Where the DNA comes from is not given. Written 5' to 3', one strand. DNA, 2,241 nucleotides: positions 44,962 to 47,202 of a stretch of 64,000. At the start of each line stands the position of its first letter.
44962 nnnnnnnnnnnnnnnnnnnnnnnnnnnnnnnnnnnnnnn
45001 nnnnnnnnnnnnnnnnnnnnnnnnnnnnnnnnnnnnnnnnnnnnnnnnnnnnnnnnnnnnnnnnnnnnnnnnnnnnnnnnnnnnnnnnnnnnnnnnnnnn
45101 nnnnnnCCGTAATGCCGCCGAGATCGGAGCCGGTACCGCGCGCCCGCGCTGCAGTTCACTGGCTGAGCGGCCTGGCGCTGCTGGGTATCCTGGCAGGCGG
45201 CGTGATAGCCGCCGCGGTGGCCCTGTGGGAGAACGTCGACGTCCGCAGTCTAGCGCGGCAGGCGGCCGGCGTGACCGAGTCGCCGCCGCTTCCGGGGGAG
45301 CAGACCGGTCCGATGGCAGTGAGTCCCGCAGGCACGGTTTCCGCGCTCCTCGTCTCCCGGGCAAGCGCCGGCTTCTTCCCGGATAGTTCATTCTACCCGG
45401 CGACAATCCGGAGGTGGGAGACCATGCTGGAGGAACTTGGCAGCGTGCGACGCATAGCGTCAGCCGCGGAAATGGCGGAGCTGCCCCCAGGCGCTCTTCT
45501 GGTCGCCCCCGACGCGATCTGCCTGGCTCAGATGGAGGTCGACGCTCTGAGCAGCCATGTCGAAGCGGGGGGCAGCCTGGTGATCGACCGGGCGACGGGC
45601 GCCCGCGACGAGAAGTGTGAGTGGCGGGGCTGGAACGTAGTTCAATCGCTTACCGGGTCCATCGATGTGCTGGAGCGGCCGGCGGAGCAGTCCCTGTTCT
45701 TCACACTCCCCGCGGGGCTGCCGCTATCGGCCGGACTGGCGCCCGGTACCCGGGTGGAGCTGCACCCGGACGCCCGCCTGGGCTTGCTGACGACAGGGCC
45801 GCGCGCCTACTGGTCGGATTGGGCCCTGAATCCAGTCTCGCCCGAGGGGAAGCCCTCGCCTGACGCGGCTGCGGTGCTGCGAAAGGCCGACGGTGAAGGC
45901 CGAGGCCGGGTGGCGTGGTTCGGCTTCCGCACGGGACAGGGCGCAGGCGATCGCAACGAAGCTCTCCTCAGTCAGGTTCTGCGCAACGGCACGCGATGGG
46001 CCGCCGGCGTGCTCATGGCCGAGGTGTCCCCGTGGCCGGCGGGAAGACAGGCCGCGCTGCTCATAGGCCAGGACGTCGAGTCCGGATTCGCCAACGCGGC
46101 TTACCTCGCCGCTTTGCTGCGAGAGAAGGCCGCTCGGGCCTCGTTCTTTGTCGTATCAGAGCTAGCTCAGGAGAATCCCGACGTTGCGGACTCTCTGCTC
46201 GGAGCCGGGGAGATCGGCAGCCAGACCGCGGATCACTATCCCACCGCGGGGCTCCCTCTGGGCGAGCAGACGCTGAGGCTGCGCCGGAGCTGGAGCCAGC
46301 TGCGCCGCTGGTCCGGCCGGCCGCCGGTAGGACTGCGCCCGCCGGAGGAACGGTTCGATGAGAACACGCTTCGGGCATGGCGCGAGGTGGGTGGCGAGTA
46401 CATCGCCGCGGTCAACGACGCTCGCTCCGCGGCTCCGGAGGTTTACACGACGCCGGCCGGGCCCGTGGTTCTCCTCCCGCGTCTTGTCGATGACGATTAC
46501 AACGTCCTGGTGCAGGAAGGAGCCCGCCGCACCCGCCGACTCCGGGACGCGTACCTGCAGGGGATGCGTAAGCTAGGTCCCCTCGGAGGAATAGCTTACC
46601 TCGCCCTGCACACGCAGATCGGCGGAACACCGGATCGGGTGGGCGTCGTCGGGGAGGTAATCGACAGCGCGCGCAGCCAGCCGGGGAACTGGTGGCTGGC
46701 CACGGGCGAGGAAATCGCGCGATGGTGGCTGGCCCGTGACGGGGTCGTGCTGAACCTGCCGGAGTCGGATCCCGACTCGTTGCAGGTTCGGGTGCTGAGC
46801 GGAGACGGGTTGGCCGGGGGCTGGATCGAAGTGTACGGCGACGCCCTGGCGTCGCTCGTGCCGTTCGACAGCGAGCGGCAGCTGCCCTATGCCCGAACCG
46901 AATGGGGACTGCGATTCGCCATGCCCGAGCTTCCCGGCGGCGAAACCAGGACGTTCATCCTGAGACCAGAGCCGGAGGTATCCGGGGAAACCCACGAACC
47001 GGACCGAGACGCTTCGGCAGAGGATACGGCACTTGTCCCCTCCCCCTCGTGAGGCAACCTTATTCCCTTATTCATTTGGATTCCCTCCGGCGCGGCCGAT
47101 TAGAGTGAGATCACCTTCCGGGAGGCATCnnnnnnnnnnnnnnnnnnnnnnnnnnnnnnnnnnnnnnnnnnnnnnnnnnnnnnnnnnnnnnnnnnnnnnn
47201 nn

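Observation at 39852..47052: PNAG-like exopolysaccharide locus with non-canonical gene content and order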

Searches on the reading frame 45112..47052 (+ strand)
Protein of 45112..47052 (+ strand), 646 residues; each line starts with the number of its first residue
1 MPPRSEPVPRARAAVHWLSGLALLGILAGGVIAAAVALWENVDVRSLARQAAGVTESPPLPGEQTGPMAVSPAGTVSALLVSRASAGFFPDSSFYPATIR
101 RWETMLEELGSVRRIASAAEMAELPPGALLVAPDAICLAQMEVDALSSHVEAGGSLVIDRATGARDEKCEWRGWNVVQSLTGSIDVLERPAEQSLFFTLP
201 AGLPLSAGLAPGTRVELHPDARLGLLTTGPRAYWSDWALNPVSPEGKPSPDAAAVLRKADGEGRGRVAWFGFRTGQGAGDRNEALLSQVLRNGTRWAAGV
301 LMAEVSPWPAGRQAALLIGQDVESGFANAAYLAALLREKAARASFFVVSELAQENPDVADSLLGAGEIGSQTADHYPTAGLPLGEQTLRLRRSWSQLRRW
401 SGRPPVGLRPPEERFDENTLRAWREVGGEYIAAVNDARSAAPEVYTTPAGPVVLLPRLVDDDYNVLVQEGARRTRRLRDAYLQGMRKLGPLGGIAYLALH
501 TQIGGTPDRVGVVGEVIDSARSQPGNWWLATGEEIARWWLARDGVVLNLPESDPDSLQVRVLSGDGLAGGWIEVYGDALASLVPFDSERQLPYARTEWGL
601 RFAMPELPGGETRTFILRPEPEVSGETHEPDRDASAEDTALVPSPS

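Call 3: search_protein_families(library=pfam, proteins=[window:45112-47052:+], max_evalue=0.01)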
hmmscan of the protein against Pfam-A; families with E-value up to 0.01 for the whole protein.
window:45112-47052:+ (646 aa): 3 families
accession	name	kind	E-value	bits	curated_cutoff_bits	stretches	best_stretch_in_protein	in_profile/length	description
PF01522.26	Polysacc_deac_1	-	9.2e-11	42.2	23.1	1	329-430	21-123/124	Polysaccharide deacetylase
PF14258.12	DUF4350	-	0.00027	21.7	30.4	1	100-261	10-142/181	Domain of unknown function (DUF4350)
PF08532.16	Glyco_hydro_42M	-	0.0049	16.8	25.8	0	122-168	53-99/207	Beta-galactosidase trimerisation domain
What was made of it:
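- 45112..47052 (+): g5: N-terminally membrane-anchored periplasmic protein with a DUF4350/GH42M-like domain, a CE4 (NodB-fold) domain and a C-terminal domain; proposed polymer de-N-acetylase. It hits PF01522 at 42 bits (call 3).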

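Call 4: search_protein_families(library=ncbifam, proteins=[window:45112-47052:+], max_evalue=0.01)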
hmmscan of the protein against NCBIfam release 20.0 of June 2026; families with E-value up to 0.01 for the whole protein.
window:45112-47052:+ (646 aa): 2 families
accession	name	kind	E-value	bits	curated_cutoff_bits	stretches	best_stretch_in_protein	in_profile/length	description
TIGR02764.1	spore_ybaN_pdaB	equivalog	1.9e-07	31.1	237.4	1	326-431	18-124/191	polysaccharide deacetylase family sporulation protein PdaB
TIGR02884.1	spore_pdaA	equivalog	0.0076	16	298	0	332-428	55-153/224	delta-lactam-biosynthetic de-N-acetylase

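Call 8: search_solved_structures(query=window:45112-47052:+, max_evalue=1, show_alignments=2)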
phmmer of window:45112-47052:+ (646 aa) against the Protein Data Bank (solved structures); distinct sequences matched with E-value up to 1: 26.
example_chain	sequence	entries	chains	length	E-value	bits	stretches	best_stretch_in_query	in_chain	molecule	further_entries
7bly_A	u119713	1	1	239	2e-06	29.6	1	331-438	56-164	Aspergillus niger contig An12c0130, genomic contig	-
2y8u_A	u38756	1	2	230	2.6e-05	25.9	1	332-438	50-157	CHITIN DEACETYLASE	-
5o6y_A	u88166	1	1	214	0.0099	17.4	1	335-423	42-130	Peptidoglycan N-acetylglucosamine deacetylase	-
1z7a_A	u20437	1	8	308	0.016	16.7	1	332-540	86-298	conserved hypothetical protein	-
4m1b_A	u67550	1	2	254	0.046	15.2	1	321-431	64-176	Polysaccharide deacetylase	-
6d3z_A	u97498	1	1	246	0.057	14.9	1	560-613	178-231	Plasminogen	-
1ddj_A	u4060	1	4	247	0.058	14.9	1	560-613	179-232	PLASMINOGEN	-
1l4z_A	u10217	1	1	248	0.058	14.8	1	560-613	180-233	Plasminogen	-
1l4d_A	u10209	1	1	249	0.059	14.8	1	560-613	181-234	PLASMINOGEN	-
1bml_A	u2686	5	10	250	0.059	14.8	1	560-613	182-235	PLASMIN | Plasminogen | Activation peptide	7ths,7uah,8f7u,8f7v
4x92_A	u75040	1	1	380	0.086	14.3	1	428-529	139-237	Group XV phospholipase A2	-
5o6y_B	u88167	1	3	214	0.14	13.6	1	335-421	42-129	Peptidoglycan N-acetylglucosamine deacetylase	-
6d3x_A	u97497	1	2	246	0.15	13.5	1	560-613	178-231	Plasminogen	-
1rjx_B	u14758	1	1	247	0.15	13.5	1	560-613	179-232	Plasminogen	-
1qrz_A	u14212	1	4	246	0.15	13.5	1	560-613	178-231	PLASMINOGEN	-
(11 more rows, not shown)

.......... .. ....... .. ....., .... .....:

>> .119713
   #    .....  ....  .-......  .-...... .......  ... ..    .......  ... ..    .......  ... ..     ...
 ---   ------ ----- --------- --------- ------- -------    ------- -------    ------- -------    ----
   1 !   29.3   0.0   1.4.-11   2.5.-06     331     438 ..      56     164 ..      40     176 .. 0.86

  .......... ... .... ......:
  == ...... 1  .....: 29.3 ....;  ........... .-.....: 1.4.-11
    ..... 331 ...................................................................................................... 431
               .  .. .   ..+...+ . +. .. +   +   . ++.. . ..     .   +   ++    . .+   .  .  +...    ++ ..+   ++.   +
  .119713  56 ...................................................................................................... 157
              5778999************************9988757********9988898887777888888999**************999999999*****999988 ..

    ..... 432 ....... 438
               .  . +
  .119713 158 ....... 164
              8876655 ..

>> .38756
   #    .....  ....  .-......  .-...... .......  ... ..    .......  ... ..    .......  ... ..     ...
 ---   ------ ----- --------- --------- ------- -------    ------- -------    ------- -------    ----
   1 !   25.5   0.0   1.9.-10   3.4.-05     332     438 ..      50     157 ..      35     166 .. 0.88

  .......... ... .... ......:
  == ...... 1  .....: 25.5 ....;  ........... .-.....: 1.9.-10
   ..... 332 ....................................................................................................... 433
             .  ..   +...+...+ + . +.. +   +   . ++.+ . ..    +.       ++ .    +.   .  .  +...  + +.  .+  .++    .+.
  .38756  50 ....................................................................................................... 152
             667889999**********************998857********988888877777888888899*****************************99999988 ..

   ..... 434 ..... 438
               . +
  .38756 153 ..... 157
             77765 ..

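Call 19: find_homologous_proteins(query=window:45112-47052:+, max_evalue=0.001)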
Query window:45112-47052:+ (646 aa): 220 proteins with E <= 0.001 among 8000 candidates; the best 120 are listed.
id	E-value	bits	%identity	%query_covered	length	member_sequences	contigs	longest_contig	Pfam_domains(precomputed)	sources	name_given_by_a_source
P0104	0.0e+0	1435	100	100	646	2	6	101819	PF01522.27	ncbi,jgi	jgi:peptidoglycan/xylan/chitin deacetylase (PgdA/CDA1 family)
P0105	6.4e-221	753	59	96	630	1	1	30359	PF01522.27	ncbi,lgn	ncbi:MAG: polysaccharide deacetylase family protein [Gemmatimonadota bacterium]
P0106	2.9e-219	748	59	96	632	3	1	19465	PF01522.27,PF08532.17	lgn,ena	-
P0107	7.7e-216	736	58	97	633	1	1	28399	PF01522.27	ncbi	-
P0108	1.2e-215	736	57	97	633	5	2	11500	PF01522.27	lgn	-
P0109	1.3e-213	729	57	97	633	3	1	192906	PF01522.27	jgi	jgi:peptidoglycan/xylan/chitin deacetylase (PgdA/CDA1 family)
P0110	2.7e-209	715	55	92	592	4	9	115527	PF01522.27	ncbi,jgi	jgi:peptidoglycan/xylan/chitin deacetylase (PgdA/CDA1 family)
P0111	8.3e-207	707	56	98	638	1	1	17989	PF01522.27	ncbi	-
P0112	3.2e-206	705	56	96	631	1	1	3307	PF01522.27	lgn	-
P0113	1.3e-203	696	56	93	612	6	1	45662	PF01522.27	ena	-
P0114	8.2e-201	687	57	93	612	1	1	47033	PF01522.27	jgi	jgi:peptidoglycan/xylan/chitin deacetylase (PgdA/CDA1 family)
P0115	1.3e-199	683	53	98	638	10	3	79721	PF01522.27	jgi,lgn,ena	-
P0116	2.4e-199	682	53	98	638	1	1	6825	PF01522.27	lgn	-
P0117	3.9e-199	681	52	98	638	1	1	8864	PF01522.27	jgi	jgi:peptidoglycan/xylan/chitin deacetylase (PgdA/CDA1 family)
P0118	1.1e-198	680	53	96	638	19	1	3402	PF01522.27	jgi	-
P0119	5.8e-198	677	52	96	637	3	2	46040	PF01522.27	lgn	-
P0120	1.5e-197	676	52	98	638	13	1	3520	PF01522.27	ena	-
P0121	3.5e-196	672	52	96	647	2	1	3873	PF01522.27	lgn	-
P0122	1.1e-195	670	52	98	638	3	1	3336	PF01522.27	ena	-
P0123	2.3e-195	669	51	99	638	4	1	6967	PF01522.27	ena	-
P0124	3.7e-195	668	51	98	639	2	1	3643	PF01522.27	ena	-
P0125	4.0e-195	668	50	98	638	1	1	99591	PF01522.27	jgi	jgi:peptidoglycan/xylan/chitin deacetylase (PgdA/CDA1 family)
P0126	5.8e-195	667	53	96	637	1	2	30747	PF01522.27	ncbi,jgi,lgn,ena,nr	ncbi:MAG: polysaccharide deacetylase family protein [Gemmatimonadota bacterium]|nr:polysaccharide de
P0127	8.1e-195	667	52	98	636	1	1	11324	PF01522.27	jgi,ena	-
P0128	6.1e-194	664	51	98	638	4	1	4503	PF01522.27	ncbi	-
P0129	1.5e-193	663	51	96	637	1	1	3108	PF01522.27,PF14258.13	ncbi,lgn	-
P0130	2.2e-193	662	52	96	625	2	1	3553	PF01522.27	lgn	-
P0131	4.6e-193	661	52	96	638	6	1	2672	PF01522.27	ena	-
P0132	3.0e-192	659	51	96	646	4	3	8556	PF01522.27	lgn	-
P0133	3.3e-192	658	51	97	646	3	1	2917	PF01522.27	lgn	-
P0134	6.2e-192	657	51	96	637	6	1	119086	PF01522.27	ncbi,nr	ncbi:MAG TPA: polysaccharide deacetylase family protein [Gemmatimonadota bacterium]|nr:polysaccharid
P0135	7.7e-191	654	51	96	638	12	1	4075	PF01522.27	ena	-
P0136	1.1e-190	653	51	96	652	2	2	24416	PF01522.27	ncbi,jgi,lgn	ncbi:MAG: polysaccharide deacetylase family protein [Gemmatimonadales bacterium]|jgi:peptidoglycan/x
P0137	5.6e-190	651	51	99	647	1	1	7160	PF01522.27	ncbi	ncbi:MAG: polysaccharide deacetylase family protein [Gemmatimonadota bacterium]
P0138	1.2e-189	650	51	94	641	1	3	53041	PF01522.27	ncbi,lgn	ncbi:MAG: polysaccharide deacetylase family protein [Gemmatimonadota bacterium]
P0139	4.4e-189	648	52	95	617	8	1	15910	PF01522.27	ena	-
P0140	4.9e-189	648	51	98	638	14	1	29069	PF01522.27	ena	-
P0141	5.8e-189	648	52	96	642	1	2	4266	PF01522.27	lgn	-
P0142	3.5e-188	645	49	98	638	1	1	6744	PF01522.27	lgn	-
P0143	9.4e-186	637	51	95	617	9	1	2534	PF01522.27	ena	-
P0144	6.0e-185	634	50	96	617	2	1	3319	PF01522.27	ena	-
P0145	6.3e-184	631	51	96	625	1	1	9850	PF01522.27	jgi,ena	-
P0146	9.4e-184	630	48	98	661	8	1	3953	PF01522.27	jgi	jgi:peptidoglycan/xylan/chitin deacetylase (PgdA/CDA1 family)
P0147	2.1e-183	629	49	97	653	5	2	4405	PF01522.27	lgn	-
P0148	4.1e-183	628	49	96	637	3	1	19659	PF01522.27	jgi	-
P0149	6.6e-183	628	50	96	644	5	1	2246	PF01522.27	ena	-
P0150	1.7e-182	626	48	96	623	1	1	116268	PF01522.27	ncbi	-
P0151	4.8e-181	622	49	95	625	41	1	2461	PF01522.27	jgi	-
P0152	1.0e-180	620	49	94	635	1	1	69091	PF01522.27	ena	-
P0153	1.9e-180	620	49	96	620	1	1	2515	PF01522.27,PF14258.13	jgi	jgi:peptidoglycan/xylan/chitin deacetylase (PgdA/CDA1 family)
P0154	1.1e-179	617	49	96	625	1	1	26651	PF01522.27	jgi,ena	-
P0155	4.3e-178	612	50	96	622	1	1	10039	PF01522.27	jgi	-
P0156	6.2e-178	611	48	97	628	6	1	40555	PF01522.27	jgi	-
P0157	7.7e-178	611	47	96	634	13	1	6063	PF01522.27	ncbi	-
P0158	1.1e-177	610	50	96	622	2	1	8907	PF01522.27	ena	-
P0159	1.0e-176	607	47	96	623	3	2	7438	PF01522.27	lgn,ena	-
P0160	1.3e-176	607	48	96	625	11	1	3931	PF01522.27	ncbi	-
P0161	1.7e-176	606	49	95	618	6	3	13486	PF01522.27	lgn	-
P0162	3.2e-176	606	47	96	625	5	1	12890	PF01522.27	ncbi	ncbi:MAG: polysaccharide deacetylase family protein [Gemmatimonadales bacterium]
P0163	6.3e-176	605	48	96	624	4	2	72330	PF01522.27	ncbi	-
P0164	1.9e-175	603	48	96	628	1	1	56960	PF01522.27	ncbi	-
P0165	2.1e-175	603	48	96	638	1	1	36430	PF01522.27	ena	-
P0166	3.5e-175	602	50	92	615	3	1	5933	PF01522.27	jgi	-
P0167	1.0e-174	601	47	96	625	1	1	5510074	PF01522.27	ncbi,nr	ncbi:MAG: polysaccharide deacetylase family protein [Gemmatimonadota bacterium]|nr:MAG: polysacchari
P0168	1.5e-174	600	47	96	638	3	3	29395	PF01522.27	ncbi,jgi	jgi:peptidoglycan/xylan/chitin deacetylase (PgdA/CDA1 family)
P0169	1.8e-174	600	47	96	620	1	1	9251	PF01522.27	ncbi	-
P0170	5.6e-174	598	47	96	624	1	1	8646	PF01522.27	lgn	-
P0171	9.1e-173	594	47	97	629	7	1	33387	PF01522.27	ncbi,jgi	jgi:peptidoglycan/xylan/chitin deacetylase (PgdA/CDA1 family)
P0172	1.1e-172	594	47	96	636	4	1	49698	PF01522.27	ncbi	-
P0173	3.1e-172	592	49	96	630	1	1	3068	PF01522.27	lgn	-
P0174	4.0e-172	592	47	96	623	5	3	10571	PF01522.27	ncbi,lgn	-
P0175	4.1e-172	592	48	96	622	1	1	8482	PF01522.27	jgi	jgi:peptidoglycan/xylan/chitin deacetylase (PgdA/CDA1 family)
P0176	6.1e-172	591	48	96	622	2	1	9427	PF01522.27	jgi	-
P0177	1.2e-171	591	48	96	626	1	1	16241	PF01522.27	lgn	-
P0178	1.4e-171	590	50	96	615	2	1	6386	PF01522.27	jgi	jgi:peptidoglycan/xylan/chitin deacetylase (PgdA/CDA1 family)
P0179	3.0e-171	589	46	96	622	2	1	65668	PF01522.27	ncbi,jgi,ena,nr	ncbi:MAG: polysaccharide deacetylase family protein [Gemmatimonadota bacterium]|nr:polysaccharide de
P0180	3.4e-171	589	49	96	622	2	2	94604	PF01522.27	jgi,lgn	-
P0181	3.9e-171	589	47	96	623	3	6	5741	PF01522.27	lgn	-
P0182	5.1e-171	588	51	89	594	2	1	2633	PF01522.27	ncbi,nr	ncbi:MAG TPA: polysaccharide deacetylase family protein, partial [Gemmatimonadota bacterium]|nr:poly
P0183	3.5e-170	586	47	96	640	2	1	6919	PF01522.27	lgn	-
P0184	4.6e-170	585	48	96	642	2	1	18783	PF01522.27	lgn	-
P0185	2.9e-169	583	46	96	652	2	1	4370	PF01522.27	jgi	jgi:peptidoglycan/xylan/chitin deacetylase (PgdA/CDA1 family)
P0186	1.7e-168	580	51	86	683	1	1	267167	PF01522.27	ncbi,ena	-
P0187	5.6e-168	578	46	96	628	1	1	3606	PF01522.27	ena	-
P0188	6.7e-168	578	47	96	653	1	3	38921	PF01522.27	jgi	-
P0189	3.4e-167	576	46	96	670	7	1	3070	PF01522.27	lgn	-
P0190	1.3e-166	574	48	95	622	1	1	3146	PF01522.27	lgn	-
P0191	3.7e-166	572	47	97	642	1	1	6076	PF01522.27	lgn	-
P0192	1.3e-165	571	46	96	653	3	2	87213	PF01522.27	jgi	-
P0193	1.8e-165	570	48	96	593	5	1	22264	PF01522.27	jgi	-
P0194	1.8e-165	570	47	96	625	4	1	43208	PF01522.27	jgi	jgi:peptidoglycan/xylan/chitin deacetylase (PgdA/CDA1 family)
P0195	3.8e-165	569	48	90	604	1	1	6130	PF01522.27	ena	-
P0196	8.8e-165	568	45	97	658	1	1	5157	PF01522.27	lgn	-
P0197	2.1e-164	567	47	96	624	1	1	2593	PF01522.27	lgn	-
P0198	2.4e-164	566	51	83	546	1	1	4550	PF01522.27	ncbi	ncbi:MAG: polysaccharide deacetylase family protein, partial [Gemmatimonadales bacterium]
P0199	5.3e-164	565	47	92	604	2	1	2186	PF01522.27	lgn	-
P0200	6.1e-164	565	47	95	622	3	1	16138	PF01522.27,PF14258.13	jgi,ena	-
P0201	8.7e-164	564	47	96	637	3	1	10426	PF01522.27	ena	-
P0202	1.3e-163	564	45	98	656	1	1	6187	PF01522.27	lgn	-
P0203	1.9e-163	563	46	97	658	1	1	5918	PF01522.27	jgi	jgi:peptidoglycan/xylan/chitin deacetylase (PgdA/CDA1 family)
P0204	1.9e-163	563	47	90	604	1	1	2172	PF01522.27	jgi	-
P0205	1.3e-162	561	47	95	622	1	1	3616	PF01522.27,PF14258.13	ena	-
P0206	3.0e-162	559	45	96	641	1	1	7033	PF01522.27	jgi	jgi:peptidoglycan/xylan/chitin deacetylase (PgdA/CDA1 family)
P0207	4.5e-162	559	47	96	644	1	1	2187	PF01522.27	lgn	-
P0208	4.6e-162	559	45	92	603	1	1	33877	PF01522.27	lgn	-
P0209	6.8e-162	558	45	96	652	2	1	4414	PF01522.27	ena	-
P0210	1.2e-161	557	46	95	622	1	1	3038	PF01522.27,PF14258.13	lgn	-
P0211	2.1e-161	557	46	94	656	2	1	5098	PF01522.27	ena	-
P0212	2.3e-161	556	45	96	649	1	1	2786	PF01522.27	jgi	jgi:peptidoglycan/xylan/chitin deacetylase (PgdA/CDA1 family)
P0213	2.3e-161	556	46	96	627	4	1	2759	PF01522.27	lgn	-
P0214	3.1e-161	556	45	97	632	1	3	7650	PF01522.27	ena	-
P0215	4.5e-161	556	44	96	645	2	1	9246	PF01522.27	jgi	jgi:peptidoglycan/xylan/chitin deacetylase (PgdA/CDA1 family)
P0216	5.9e-161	555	45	97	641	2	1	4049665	PF01522.27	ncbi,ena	-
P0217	7.5e-161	555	47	93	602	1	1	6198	PF01522.27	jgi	jgi:peptidoglycan/xylan/chitin deacetylase (PgdA/CDA1 family)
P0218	1.6e-160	554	45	96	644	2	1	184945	PF01522.27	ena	-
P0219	2.0e-160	553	45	98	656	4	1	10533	PF01522.27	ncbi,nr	ncbi:MAG: polysaccharide deacetylase family protein [Gemmatimonadetes bacterium]|nr:polysaccharide d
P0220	2.8e-160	553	48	96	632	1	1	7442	PF01522.27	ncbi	-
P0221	3.0e-160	553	46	93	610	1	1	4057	PF01522.27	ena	-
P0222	4.9e-160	552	46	94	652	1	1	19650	PF01522.27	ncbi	-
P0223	9.6e-160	551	46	93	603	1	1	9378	PF01522.27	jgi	jgi:peptidoglycan/xylan/chitin deacetylase (PgdA/CDA1 family)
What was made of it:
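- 45112..47052 (+): More than 220 homologues were found (call 19).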
